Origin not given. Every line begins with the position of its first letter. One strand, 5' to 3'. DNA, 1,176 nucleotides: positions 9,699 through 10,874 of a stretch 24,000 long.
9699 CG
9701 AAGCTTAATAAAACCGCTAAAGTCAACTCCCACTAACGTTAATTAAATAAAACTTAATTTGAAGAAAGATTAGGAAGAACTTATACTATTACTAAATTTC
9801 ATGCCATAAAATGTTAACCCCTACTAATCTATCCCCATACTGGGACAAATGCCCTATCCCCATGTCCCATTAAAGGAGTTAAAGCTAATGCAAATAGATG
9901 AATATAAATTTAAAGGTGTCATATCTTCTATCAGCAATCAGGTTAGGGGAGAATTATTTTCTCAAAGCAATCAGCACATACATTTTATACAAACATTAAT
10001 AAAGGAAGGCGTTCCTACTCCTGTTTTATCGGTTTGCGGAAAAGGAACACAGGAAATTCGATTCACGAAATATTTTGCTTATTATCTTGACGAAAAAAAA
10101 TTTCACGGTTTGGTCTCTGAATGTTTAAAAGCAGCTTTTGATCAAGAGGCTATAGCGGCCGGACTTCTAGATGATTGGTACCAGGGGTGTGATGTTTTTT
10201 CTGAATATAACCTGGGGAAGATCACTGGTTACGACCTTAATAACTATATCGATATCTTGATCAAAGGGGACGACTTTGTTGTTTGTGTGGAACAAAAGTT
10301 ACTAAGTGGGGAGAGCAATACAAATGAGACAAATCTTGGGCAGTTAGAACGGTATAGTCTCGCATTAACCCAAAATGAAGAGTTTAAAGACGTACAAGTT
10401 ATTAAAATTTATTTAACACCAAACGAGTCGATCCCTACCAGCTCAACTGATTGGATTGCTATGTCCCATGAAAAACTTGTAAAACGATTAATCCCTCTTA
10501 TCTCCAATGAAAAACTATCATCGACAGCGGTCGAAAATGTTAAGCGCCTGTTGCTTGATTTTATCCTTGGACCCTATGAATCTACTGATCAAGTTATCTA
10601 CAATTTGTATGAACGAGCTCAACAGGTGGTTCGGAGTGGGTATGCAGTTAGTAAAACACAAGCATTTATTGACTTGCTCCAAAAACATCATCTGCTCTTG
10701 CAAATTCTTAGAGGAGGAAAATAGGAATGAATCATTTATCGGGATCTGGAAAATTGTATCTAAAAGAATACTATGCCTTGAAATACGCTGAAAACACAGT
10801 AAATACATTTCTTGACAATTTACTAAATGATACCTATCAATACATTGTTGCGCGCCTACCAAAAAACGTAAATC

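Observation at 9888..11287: Two-gene module of a RecB-like PD-(D/E)XK nuclease and a coupled 186-aa unknown: candidate defence or toxin system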

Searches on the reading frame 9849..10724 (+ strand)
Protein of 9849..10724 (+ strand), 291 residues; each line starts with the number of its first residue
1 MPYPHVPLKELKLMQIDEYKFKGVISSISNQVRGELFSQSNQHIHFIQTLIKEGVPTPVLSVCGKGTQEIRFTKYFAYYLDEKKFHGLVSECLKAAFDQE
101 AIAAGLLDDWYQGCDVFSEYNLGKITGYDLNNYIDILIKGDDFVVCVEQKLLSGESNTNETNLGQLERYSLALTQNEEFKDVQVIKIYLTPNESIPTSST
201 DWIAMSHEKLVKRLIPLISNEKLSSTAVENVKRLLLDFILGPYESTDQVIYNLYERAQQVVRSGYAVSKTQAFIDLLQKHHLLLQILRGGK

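Call 4: search_protein_families(library=pfam, proteins=[window:9849-10724:+], max_evalue=1)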
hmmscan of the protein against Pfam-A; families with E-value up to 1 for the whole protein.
window:9849-10724:+ (291 aa): 2 families
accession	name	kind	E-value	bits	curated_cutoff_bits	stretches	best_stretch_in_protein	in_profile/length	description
PF14281.12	PDDEXK_4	-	1.3e-09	38.7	22.3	1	60-238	4-181/183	PD-(D/E)XK nuclease superfamily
PF25808.1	TPR_LAA1_C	-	0.15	12.4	27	0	11-35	118-142/160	LAA1-like, C-terminal TPR repeats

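Call 5: search_protein_families(library=padloc, proteins=[window:9849-10724:+], max_evalue=1)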
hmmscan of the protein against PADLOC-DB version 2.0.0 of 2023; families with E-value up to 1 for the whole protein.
window:9849-10724:+ (291 aa): 9 families
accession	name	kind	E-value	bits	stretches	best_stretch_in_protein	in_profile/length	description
PDLC04972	PDC-S26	-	1.6e-18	65.2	1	61-224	35-191/397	-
PDLC04977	PDC-S26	-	5.6e-18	63.2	1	65-225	38-192/400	-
PDLC04981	PDC-S26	-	4.7e-10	37.3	1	37-225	4-176/358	-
PDLC04975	PDC-S26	-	5.6e-08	30.5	1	76-239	41-185/351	-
PDLC04983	PDC-S26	-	1.4e-06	26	1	60-196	38-157/413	-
PDLC04969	PDC-S26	-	5.4e-06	23.7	1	59-157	31-121/367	-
PDLC04982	PDC-S26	-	6.9e-06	23.5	1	66-158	33-130/392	-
PDLC04970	PDC-S26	-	0.0012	16.1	1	74-225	46-183/373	-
PDLC04979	PDC-S26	-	0.012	12.6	1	61-150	28-105/383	-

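Call 6: search_protein_families(library=ncbifam, proteins=[window:9849-10724:+], max_evalue=1)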
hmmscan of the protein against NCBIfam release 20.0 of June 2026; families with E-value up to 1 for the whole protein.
window:9849-10724:+ (291 aa): 0 families

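Call 7: search_protein_families(library=phrogs, proteins=[window:9849-10724:+], max_evalue=1)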
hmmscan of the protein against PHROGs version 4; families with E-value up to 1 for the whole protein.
window:9849-10724:+ (291 aa): 0 families

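Call 9: find_homologous_proteins(query=window:9849-10724:+)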
Query window:9849-10724:+ (291 aa): 36 proteins with E <= 0.001 among 1400 candidates.
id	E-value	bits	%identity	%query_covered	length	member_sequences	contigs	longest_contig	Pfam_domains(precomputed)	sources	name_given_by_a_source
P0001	1.5e-180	617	100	96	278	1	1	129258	PF14281.13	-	-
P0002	1.3e-118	414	65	96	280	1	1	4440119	PF14281.13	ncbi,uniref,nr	ncbi:PD-(D/E)XK nuclease family protein [Bacillus shivajii]|uniref:PD-(D/E)XK nuclease family protei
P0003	3.1e-89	317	53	96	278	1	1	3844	PF14281.13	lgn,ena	-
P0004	7.1e-89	316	51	95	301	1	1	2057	PF14281.13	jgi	jgi:hypothetical protein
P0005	4.3e-75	271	44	97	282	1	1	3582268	PF14281.13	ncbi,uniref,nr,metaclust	ncbi:PD-(D/E)XK nuclease family protein [Salisediminibacterium beveridgei]|uniref:PD-(D/E)XK nucleas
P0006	9.3e-72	260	47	91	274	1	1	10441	PF14281.13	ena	-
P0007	8.2e-66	240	70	53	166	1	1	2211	-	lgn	-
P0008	4.5e-56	208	44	84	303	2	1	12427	PF14281.13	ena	-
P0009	1.0e-54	204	43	81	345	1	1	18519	PF14281.13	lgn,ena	-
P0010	1.2e-53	200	42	86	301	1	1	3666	PF14281.13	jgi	jgi:hypothetical protein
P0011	1.3e-53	200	43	84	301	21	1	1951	PF14281.13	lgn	-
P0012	2.4e-52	196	41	84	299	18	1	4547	PF14281.13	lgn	-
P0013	4.1e-52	195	42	84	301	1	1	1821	PF14281.13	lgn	-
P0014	1.5e-50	190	36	94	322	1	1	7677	PF14281.13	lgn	-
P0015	5.7e-50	188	36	94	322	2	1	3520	PF14281.13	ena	-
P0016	1.8e-49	187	38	86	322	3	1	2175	PF14281.13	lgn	-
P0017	2.3e-49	186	38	85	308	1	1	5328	PF14281.13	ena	-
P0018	3.4e-49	186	40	83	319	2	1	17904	PF14281.13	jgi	-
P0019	1.6e-48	184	38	84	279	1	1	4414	PF14281.13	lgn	-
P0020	4.4e-48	182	40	83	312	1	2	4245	PF14281.13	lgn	-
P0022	5.4e-47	179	35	94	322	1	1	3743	PF14281.13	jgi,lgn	-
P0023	2.8e-46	176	38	81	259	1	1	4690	PF14281.13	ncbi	-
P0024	4.1e-46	176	36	85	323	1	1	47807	PF14281.13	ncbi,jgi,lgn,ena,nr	ncbi:MAG: PD-(D/E)XK nuclease family protein [Gudongella sp.]|nr:PD-(D/E)XK nuclease family protein 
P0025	5.2e-46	175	38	82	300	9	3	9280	PF14281.13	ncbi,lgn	-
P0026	7.9e-45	172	36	86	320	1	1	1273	PF14281.13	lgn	-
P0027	6.3e-43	165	38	81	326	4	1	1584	PF14281.13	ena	-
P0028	6.9e-42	162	36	85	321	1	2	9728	PF14281.13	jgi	-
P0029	2.7e-41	160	34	92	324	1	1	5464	PF14281.13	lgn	-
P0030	1.4e-39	154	36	81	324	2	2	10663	PF14281.13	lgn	-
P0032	5.1e-37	146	33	82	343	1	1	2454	PF14281.13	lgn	-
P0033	8.6e-37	145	32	96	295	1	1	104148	PF14281.13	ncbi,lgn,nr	ncbi:MAG: hypothetical protein FH749_02585 [Firmicutes bacterium]|nr:hypothetical protein [Bacillota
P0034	9.4e-34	135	32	87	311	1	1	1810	PF14281.13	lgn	-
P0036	8.6e-25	106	41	50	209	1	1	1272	PF14281.13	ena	-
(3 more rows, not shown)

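Call 11: find_encoding_contigs(protein=P0002, flank=8000, max_places=2)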
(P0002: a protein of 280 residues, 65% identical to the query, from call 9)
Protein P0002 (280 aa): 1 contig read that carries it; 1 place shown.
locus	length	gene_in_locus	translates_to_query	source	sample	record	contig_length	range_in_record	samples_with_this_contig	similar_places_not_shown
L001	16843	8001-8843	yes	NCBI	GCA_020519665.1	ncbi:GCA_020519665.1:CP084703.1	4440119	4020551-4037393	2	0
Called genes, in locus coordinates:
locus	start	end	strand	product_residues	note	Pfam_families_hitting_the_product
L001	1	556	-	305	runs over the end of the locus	PF00392:GntR, PF27163:YmtS_Ross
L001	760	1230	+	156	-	-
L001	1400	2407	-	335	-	PF05544:Pro_racemase, PF02567:PhzC-PhzF (weak)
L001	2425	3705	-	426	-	PF06808:DctM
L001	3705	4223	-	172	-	PF04290:DctQ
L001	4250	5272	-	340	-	PF03480:DctP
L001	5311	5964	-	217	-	PF00392:GntR, PF07729:FCD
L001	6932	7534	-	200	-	PF14472:DUF4429, PF09851:SHOCT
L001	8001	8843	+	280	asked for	PF14281:PDDEXK_4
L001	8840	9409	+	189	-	-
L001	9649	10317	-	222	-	-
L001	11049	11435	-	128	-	-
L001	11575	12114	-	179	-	PF04542:Sigma70_r2, PF08281:Sigma70_r4_2 (weak)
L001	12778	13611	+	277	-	-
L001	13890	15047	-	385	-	-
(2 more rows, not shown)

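Call 12: find_encoding_contigs(protein=P0005, flank=8000, max_places=2)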
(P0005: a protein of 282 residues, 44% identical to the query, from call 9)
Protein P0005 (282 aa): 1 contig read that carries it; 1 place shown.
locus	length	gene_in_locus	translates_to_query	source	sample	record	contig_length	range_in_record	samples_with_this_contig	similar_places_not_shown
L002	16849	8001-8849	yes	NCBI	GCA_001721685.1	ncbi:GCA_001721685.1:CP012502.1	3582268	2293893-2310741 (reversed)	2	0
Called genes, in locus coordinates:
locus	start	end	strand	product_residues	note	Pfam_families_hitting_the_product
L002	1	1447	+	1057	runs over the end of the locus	PF04851:ResIII, PF00176:SNF2-rel_dom, PF00270:DEAD, PF00271:Helicase_C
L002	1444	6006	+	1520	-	PF25794:SACS (weak)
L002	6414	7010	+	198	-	PF27257:HI_0787_N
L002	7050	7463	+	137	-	-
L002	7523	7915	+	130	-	-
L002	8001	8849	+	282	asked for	PF14281:PDDEXK_4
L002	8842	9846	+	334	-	-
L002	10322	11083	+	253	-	PF00106:adh_short, PF08659:KR, PF13561:adh_short_C2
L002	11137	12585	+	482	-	PF01425:Amidase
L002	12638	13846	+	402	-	PF00999:Na_H_Exchanger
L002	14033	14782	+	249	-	PF00106:adh_short, PF08659:KR, PF23441:SDR (faint), PF13561:adh_short_C2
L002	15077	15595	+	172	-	-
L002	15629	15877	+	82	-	PF05534:HicB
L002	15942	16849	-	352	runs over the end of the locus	PF02574:S-methyl_trans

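Call 13: find_encoding_contigs(protein=P0006, flank=6000, max_places=2)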
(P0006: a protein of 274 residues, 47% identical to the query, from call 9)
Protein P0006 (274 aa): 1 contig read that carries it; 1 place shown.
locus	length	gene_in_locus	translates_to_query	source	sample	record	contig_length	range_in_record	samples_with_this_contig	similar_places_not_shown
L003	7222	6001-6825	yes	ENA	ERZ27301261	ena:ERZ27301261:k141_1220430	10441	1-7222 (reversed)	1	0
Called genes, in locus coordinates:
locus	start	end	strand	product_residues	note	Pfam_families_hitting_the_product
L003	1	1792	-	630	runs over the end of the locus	PF07833:Cu_amine_oxidN1, PF11611:DUF4352 (weak), PF02493:MORN (faint), PF07661:MORN_2 (faint)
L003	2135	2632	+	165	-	PF08378:NERD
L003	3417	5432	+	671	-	PF00496:SBP_bac_5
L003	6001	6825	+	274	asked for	PF14281:PDDEXK_4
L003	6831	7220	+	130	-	?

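Call 18: find_related_loci(query=A1, collection=genome_contigs, flank=10000)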
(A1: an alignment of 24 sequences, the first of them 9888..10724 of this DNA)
Query A1 (278 aa) in genome_contigs; peptide patterns used: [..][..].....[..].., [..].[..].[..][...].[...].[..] (x = any residue, [..] = any of these).
45 stretches matched a pattern; 13 encode a relative of the query (tblastn E <= 1e-3); 13 distinct loci.
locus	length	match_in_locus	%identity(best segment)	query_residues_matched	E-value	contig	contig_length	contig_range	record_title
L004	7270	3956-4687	41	34-264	2e-57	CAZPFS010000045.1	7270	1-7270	MAG TPA_asm: uncultured Syntrophomonadaceae bacterium isolate binchicken_co39_517 genome assembly, contig: NODE_22753_le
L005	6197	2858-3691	36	4-277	1e-56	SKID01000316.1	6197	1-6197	MAG: Tissierellia bacterium isolate CSBr16_49 CSBr16-19350, whole genome shotgun sequence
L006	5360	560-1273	40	40-274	4e-56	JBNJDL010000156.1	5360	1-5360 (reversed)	MAG: Bacillota bacterium isolate Y23_45dBSd4.bin.60 NODE_9772_length_5360_cov_12.666033, whole genome shotgun sequence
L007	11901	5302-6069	38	29-277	2e-52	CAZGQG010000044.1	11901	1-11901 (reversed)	MAG TPA_asm: uncultured Tissierellaceae bacterium isolate SRP294416_co2_170 genome assembly, contig: NODE_7380_length_11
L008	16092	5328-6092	36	30-277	3e-52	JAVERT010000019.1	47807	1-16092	MAG: Gudongella sp. isolate BF1_27 scaffold_1218_c1_biofilm_2017, whole genome shotgun sequence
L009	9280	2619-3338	38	40-277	8e-51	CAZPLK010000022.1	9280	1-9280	MAG TPA_asm: uncultured Muribaculaceae bacterium isolate SRP192927_co8_301 genome assembly, contig: NODE_7432_length_928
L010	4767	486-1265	33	13-274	4e-41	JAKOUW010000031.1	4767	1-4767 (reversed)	MAG: Chloroflexota bacterium isolate JPNG_maxbin.019 k201_530900, whole genome shotgun sequence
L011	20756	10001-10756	35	27-277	1e-40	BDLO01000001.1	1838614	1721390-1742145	Coriobacteriaceae bacterium EMTCatB1 DNA, scaffold1, whole genome shotgun sequence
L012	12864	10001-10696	36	41-274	2e-39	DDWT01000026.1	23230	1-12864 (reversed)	MAG TPA_asm: Actinobacteria bacterium UBA2279 UBA2279_contig_16701, whole genome shotgun sequence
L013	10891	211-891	36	13-229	2e-37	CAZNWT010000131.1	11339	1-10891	MAG TPA_asm: uncultured Victivallales bacterium isolate binchicken_co47_191 genome assembly, contig: NODE_4328_length_11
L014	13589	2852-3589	35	29-277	8e-37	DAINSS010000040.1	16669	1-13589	MAG TPA_asm: Clostridiaceae bacterium isolate CTOTU49638 NODE_329_length_16669_cov_4.022331, whole genome shotgun sequen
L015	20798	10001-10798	31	11-277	1e-36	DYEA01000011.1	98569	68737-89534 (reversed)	MAG TPA_asm: Slackia sp. isolate Tomsk_69_21 Tomsk_k141_37955, whole genome shotgun sequence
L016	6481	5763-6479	34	8-248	2e-35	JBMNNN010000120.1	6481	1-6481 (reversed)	MAG: Christensenellales bacterium isolate SBF912SR1HQ0051 scaffold_41592_c1, whole genome shotgun sequence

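Call 19: find_related_loci(query=A1, collection=viral_contigs, flank=10000)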
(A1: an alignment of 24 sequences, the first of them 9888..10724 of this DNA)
Query A1 (278 aa) in viral_contigs; peptide patterns used: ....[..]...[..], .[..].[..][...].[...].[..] (x = any residue, [..] = any of these).
22 stretches matched a pattern, but none encodes a relative of the query by tblastn (E <= 1e-3).

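Call 41: predict_structure(alignment_id=A1)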
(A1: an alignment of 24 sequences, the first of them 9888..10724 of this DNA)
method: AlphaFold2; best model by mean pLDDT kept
length: 278 residues; sequences in the alignment: 24
mean_pLDDT: 88.4   pTM: 0.82
mean pLDDT of the five models: 88.4, 88.2, 87.8, 86.8, 86.3
residues with pLDDT >= 90: 177; 70-90: 75; 50-70: 26; < 50: 0
segments of 3 or more residues with pLDDT < 50: none
pLDDT, mean of each block of 10 residues (from residue 1): 78 90 92 92 71 72 94 93 97 96 96 90 97 85 70 93 94 92 87 93 93 90 76 81 95 93 92 81
secondary structure, 60 per line:
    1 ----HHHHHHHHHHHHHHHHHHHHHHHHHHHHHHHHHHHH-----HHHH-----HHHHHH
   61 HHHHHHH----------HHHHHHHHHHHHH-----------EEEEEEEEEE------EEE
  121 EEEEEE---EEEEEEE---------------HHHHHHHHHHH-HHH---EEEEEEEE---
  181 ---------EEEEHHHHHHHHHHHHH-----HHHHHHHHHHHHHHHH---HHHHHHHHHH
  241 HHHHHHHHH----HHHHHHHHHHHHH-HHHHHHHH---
elements in order: H5-40 H46-49 H55-67 H78-90 E102-111 E118-126 E130-136 H152-162 E170-177 E190-193 H194-206 H212-227 H231-249 H254-266 H268-275

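Call 46: fold_search(model_id=the predicted structure, library=pdb)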
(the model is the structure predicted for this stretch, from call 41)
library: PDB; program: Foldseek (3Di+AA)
matches with E <= 10: 408; with E <= 0.001: 0
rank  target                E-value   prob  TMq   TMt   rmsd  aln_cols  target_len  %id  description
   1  5lhc_A                2.4e-03  0.47  0.17  0.10  23.9       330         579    9  The structure of D456A mutant of Nt.BspD6I nicking endonuclease at 0.24 nm resolution . (released 2017-08-16)
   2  9nl2_A                3.7e-03  0.94  0.25  0.09  12.6       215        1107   14  Structure of R2 retrotransposon protein from Platysternon megacephalum initiating target-primed reverse transcription (released 2025-06-18)
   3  5liq_B                4.7e-03  0.33  0.16  0.09  24.5       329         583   10  The structure of C160S,C508S,C578S mutant of Nt.BspD6I nicking endonuclease at 0.185 nm resolution . (released 2017-08-02)
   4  1y88                  5.5e-03  0.72  0.22  0.29  15.9       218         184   13  Crystal Structure of Protein of Unknown Function AF1548 (released 2004-12-21)
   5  2ewf                  8.2e-03  0.38  0.19  0.10  24.7       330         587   11  Crystal structure of the site-specific DNA nickase N.BspD6I (released 2006-11-21)
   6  4f0p_C                9.7e-03  0.77  0.23  0.16  14.8       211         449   14  MspJI Restriction Endonuclease - P31 Form (released 2012-08-08)
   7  6qnz_A                9.7e-03  0.41  0.20  0.11  24.5       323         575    9  Crystal structure of the site-specific DNA nickase N.BspD6I E418A Mutant (released 2020-03-04)
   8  6qnz_B                9.7e-03  0.25  0.16  0.10  23.9       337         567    9  Crystal structure of the site-specific DNA nickase N.BspD6I E418A Mutant (released 2020-03-04)
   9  2p14                  1.2e-02  0.51  0.19  0.27  18.1       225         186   13  Crystal structure of small subunit (R.BspD6I2) of the heterodimeric restriction endonuclease R.BspD6I (released 2008-03-11)
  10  5liq_A                2.7e-02  0.18  0.16  0.10  24.4       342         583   10  The structure of C160S,C508S,C578S mutant of Nt.BspD6I nicking endonuclease at 0.185 nm resolution . (released 2017-08-02)
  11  8zue_A                3.2e-02  0.35  0.20  0.12  20.2       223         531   12  cryo-electron microscopy (cryo-EM) structure of the Hachiman defense system from Escherichia coli (released 2025-03-26)
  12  5liz                  3.2e-02  0.14  0.14  0.08  25.2       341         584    9  The structure of Nt.BspD6I nicking endonuclease with all cysteines mutated by serine residues at 0.19 nm resolution . (released 2017-08-02)
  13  5lhc_B                3.5e-02  0.14  0.15  0.09  24.8       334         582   11  The structure of D456A mutant of Nt.BspD6I nicking endonuclease at 0.24 nm resolution . (released 2017-08-16)
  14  6hz4_N                5.6e-02  0.84  0.23  0.37   9.4       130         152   13  Structure of McrBC without DNA binding domains (one half of the full complex) (released 2019-07-24)
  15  9u49_A                5.9e-02  0.91  0.25  0.18   7.4       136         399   12  crystal structure of Cdn1 in complex with cA4 (released 2026-02-04)
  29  9ux7_C                2.0e-01  0.12  0.17  0.16  18.6       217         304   13  CryoEM Structure of LmuAB-DNA complex (released 2026-03-25)
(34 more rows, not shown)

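Call 52: search_dna_similar(query=window:9888-10724:+, collection=plasmids, mode=protein, max_evalue=0.001, max_rows=20)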
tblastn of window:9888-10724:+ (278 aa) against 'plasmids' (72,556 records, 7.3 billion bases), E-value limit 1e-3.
Records with a match: 1; places in all: 1; records where one place covers at least 80% of the query: 0.
Best place of each record, by identity: <60% 1.
By first word of the organism name: Halosegnis 1.
By predicted mobility (MOB-suite, as given by PLSDB): non-mobilizable 1.
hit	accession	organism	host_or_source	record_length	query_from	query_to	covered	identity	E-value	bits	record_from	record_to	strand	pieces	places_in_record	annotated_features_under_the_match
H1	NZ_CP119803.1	Halosegnis marinus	cell culture,coastal saline-alkali land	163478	43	156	41%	31.4%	4e-5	52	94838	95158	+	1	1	PD-(D/E)XK nuclease family protein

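Call 53: search_dna_similar(query=window:9888-10724:+, collection=phages, mode=protein, max_evalue=0.001, max_rows=20)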
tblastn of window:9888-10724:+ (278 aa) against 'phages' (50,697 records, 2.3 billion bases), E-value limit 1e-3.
No match.

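Call 57: search_protein_families(library=padloc, alignment_id=A4, max_evalue=0.00001)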
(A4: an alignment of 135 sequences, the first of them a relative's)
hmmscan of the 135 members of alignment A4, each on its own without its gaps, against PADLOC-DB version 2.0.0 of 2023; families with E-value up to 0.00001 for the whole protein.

A. member 1, L001:1403-2407:- (335 aa): 0 families

B. families by the number of members that match (of 135 scanned): 144 families (the first 25 are shown)
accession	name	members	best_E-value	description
PDLC04135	mad3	3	1e-30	mads_3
PDLC03047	REase_I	2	5.7e-64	Type I restriction enzyme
PDLC02980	AriA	2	1e-21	-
PDLC03878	NsnB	2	6.9e-16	-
PDLC04164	AriA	2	7.8e-11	-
PDLC04175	HEC-01A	2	1.1e-10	-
PDLC04140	mad8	2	1.6e-10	mads_8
PDLC04213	HEC-02A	2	2e-10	-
PDLC02914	ATPase-Toprim_I-B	2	2.1e-08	-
PDLC04214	HEC-02A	2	7.1e-08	-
PDLC03040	REase_I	1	9e-209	Type I restriction enzyme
PDLC03313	MTase_II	1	1.7e-190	Type II methyltransferase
PDLC03540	REase_II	1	7e-58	Type II restriction enzyme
PDLC03041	REase_I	1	4.6e-51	Type I restriction enzyme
PDLC03044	REase_I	1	2.8e-45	Type I restriction enzyme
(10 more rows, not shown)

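Call 58: search_protein_families(library=pfam, alignment_id=A4, max_evalue=0.00001)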
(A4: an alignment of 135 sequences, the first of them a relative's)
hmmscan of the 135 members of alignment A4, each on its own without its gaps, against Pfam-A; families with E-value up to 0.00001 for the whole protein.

A. member 1, L001:1403-2407:- (335 aa): 2 families
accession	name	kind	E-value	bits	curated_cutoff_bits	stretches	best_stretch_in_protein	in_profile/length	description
PF05544.16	Pro_racemase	-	1.4e-112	376.4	27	1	10-333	2-325/325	Proline racemase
PF02567.21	PhzC-PhzF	-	3.4e-06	27.2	27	1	67-149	43-121/281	Phenazine biosynthesis-like protein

B. families by the number of members that match (of 135 scanned): 95 families (the first 25 are shown)
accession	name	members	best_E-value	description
PF02515.22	CoA_transf_3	2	2.7e-110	CoA-transferase family III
PF00005.33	ABC_tran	2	2.8e-35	ABC transporter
PF13304.12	AAA_21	2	1.5e-19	AAA domain, putative AbiEii toxin, Type IV TA system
PF01381.28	HTH_3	2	6.4e-13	Helix-turn-helix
PF01061.29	ABC2_membrane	2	1.7e-09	ABC-2 type transporter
PF02463.25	SMC_N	2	2.5e-08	RecF/RecN/SMC N terminal domain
PF12844.13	HTH_19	2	5.2e-07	Helix-turn-helix domain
PF06050.19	HGD-D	1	5.7e-120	2-hydroxyglutaryl-CoA dehydratase, D-component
PF05544.16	Pro_racemase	1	1.4e-112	Proline racemase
PF06808.19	DctM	1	5.1e-103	Tripartite ATP-independent periplasmic transporter, DctM component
PF03480.18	DctP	1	7e-86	Bacterial extracellular solute-binding protein, family 7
PF01244.27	Peptidase_M19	1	1.8e-83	Membrane dipeptidase (Peptidase family M19)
PF00496.27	SBP_bac_5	1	2.4e-78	Bacterial extracellular solute-binding proteins, family 5 Middle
PF11867.13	T1RH-like_C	1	1e-72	Type I restriction enzyme HindI endonuclease subunit-like, C-terminal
PF07553.16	Lipoprotein_Ltp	1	7.4e-72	Host cell surface-exposed lipoprotein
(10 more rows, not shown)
